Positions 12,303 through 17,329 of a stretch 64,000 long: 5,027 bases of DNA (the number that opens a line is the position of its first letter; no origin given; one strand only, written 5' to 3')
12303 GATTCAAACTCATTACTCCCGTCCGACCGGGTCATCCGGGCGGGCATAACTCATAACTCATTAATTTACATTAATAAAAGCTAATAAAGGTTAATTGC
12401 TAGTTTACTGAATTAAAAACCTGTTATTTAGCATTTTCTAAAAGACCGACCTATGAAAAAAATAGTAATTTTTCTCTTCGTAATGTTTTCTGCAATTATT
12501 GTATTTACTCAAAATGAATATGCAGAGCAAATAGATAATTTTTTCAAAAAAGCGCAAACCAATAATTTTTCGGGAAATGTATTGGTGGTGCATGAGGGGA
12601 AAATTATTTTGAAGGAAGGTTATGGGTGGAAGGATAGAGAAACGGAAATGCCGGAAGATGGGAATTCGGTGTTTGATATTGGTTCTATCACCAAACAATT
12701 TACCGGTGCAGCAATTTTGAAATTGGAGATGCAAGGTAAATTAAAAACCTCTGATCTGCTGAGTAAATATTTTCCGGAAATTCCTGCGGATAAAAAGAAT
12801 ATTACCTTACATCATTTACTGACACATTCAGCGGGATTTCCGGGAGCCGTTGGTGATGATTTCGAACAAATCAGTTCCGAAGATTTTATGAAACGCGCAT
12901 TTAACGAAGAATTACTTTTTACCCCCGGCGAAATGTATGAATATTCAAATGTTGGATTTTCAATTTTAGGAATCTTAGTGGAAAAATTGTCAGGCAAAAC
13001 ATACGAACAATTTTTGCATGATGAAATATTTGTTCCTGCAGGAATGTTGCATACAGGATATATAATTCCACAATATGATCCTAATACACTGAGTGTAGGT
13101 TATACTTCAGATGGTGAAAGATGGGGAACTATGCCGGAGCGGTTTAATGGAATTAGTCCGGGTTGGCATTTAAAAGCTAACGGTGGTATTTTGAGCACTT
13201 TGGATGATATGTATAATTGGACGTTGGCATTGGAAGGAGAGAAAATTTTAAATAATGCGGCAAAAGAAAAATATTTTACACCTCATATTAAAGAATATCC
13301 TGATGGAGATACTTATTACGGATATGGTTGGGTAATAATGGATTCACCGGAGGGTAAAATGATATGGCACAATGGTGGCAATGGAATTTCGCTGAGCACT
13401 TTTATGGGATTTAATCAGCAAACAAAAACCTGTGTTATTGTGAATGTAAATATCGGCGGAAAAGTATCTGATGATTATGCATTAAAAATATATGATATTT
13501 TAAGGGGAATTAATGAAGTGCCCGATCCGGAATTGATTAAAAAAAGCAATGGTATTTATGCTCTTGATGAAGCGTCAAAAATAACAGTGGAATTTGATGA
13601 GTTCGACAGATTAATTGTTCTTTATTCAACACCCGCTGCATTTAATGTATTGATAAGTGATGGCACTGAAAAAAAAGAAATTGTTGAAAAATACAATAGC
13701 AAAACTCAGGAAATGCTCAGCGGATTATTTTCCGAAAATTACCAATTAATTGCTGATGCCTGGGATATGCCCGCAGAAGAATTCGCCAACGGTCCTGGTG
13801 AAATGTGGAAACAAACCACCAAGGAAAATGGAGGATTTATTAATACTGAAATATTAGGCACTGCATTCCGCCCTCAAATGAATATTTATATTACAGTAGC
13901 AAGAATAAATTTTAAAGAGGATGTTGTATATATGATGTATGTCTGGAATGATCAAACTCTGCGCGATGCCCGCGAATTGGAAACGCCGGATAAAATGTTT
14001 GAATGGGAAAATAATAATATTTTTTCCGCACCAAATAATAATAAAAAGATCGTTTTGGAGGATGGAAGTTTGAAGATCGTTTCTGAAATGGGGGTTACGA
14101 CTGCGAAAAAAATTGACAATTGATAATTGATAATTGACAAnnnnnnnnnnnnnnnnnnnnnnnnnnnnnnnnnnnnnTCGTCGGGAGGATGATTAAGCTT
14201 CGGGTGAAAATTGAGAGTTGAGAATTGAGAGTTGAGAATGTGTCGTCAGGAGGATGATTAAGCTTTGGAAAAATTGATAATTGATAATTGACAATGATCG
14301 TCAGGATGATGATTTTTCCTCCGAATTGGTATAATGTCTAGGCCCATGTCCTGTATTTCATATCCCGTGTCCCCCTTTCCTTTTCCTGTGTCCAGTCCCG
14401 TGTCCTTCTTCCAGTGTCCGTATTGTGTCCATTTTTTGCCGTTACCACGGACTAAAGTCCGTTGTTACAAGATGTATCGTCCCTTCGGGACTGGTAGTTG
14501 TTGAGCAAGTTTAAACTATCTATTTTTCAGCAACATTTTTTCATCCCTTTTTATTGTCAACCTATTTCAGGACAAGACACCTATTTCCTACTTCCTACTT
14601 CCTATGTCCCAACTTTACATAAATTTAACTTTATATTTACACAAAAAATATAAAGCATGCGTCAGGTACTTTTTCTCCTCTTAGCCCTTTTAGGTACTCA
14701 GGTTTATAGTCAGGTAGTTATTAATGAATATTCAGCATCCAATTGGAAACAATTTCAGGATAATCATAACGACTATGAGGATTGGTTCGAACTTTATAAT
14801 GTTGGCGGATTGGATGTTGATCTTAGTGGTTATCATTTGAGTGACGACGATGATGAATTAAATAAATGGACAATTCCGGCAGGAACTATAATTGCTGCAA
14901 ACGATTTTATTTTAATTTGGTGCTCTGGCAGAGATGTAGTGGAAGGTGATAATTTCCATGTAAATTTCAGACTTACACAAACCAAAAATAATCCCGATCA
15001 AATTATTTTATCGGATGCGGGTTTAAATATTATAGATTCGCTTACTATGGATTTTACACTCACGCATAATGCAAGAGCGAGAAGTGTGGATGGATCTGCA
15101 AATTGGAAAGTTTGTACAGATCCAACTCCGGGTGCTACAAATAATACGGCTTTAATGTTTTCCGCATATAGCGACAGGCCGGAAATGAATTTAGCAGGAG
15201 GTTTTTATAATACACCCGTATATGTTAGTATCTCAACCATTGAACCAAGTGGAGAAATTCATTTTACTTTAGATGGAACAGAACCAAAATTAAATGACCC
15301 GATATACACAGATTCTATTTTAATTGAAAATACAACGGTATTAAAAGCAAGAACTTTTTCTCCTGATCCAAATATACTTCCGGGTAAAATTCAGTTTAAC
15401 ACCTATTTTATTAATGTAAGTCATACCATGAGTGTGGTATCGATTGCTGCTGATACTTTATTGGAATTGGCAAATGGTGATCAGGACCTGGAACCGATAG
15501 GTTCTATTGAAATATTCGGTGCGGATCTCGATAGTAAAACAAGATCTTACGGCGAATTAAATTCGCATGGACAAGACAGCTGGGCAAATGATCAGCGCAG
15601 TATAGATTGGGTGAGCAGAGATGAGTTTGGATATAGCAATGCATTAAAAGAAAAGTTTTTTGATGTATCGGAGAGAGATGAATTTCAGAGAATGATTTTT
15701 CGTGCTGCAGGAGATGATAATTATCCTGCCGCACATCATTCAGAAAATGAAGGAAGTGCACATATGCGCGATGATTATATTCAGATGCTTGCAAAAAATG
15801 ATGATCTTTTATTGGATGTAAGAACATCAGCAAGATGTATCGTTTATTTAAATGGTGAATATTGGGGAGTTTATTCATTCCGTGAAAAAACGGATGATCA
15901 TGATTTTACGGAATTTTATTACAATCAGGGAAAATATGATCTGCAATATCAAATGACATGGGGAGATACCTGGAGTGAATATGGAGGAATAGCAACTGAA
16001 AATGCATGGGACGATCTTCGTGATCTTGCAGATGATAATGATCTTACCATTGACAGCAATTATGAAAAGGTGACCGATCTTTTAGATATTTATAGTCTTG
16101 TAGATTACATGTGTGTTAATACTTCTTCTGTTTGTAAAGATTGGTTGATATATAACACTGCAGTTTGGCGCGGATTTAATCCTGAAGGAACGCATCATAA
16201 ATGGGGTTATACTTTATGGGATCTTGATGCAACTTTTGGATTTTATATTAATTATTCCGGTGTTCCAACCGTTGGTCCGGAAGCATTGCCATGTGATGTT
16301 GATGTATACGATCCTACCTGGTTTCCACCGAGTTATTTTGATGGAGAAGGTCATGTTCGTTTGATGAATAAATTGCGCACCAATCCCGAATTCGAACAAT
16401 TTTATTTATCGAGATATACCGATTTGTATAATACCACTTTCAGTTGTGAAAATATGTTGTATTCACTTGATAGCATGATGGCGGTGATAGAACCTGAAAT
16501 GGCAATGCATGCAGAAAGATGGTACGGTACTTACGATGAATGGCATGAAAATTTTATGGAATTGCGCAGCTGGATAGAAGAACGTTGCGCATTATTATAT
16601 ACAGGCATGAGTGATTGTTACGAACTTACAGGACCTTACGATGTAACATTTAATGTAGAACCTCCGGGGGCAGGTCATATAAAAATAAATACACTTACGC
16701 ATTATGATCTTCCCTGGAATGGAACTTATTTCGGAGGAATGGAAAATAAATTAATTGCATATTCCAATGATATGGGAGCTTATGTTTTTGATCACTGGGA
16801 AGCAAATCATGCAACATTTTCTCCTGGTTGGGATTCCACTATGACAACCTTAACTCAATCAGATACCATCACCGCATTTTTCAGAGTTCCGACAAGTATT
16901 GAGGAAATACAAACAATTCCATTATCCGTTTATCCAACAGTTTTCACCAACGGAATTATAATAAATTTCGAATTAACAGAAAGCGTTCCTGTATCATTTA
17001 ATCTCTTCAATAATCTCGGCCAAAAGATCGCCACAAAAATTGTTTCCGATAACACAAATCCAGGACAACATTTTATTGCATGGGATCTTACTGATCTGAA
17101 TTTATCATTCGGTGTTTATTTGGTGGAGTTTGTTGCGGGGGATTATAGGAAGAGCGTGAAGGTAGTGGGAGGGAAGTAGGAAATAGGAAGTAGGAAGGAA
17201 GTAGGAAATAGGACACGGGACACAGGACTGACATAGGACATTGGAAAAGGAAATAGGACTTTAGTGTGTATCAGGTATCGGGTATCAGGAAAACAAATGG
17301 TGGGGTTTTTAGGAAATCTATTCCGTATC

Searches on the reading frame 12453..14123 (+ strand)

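Call 78: search_protein_families(library=pfam, proteins=[window:12453-14123:+], max_evalue=0.00001)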
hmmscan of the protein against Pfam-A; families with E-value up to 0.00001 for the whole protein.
window:12453-14123:+ (556 aa): 1 family
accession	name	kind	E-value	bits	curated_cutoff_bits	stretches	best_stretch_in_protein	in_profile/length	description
PF00144.29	Beta-lactamase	-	3.3e-63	214.3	27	1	39-341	15-317/329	Beta-lactamase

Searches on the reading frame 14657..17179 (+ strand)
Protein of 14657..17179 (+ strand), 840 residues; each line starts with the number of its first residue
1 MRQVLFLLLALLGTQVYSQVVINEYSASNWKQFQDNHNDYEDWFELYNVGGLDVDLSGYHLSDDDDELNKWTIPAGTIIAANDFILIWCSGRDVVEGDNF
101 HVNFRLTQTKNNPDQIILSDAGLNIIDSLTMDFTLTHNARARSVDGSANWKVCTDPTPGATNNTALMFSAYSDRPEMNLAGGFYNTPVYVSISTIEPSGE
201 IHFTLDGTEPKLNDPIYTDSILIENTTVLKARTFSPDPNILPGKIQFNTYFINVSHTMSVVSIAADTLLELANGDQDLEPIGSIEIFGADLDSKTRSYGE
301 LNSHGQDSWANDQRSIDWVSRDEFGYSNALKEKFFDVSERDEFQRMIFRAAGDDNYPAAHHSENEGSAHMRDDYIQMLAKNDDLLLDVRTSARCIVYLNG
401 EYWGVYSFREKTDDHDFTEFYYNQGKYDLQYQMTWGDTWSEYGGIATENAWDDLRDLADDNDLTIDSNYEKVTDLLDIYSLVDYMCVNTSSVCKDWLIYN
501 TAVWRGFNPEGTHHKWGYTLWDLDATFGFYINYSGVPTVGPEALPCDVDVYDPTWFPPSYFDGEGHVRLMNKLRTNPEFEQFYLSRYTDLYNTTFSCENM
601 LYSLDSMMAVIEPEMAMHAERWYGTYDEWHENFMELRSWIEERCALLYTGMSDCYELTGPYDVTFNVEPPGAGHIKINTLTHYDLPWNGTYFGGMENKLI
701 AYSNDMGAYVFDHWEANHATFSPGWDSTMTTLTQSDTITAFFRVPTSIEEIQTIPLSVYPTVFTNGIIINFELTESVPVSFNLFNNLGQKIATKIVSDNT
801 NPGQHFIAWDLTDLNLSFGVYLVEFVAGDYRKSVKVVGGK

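Call 78: search_protein_families(library=pfam, proteins=[window:14657-17179:+], max_evalue=0.00001)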
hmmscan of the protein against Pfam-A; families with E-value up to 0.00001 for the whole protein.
window:14657-17179:+ (840 aa): 4 families
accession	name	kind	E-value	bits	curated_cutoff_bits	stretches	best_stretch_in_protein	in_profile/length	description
PF08757.17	CotH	-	5e-27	95.7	23.8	1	367-645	46-320/322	CotH kinase protein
PF00932.25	LTD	-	9e-14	52.2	34.3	1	17-130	5-106/109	Lamin Tail Domain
PF13290.12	CHB_HEX_C_1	-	2e-13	50.5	22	1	180-236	2-58/67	Chitobiase/beta-hexosaminidase C-terminal domain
PF13287.12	Fn3_assoc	-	2.7e-09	37.4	23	1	190-237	1-48/59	Fn3 associated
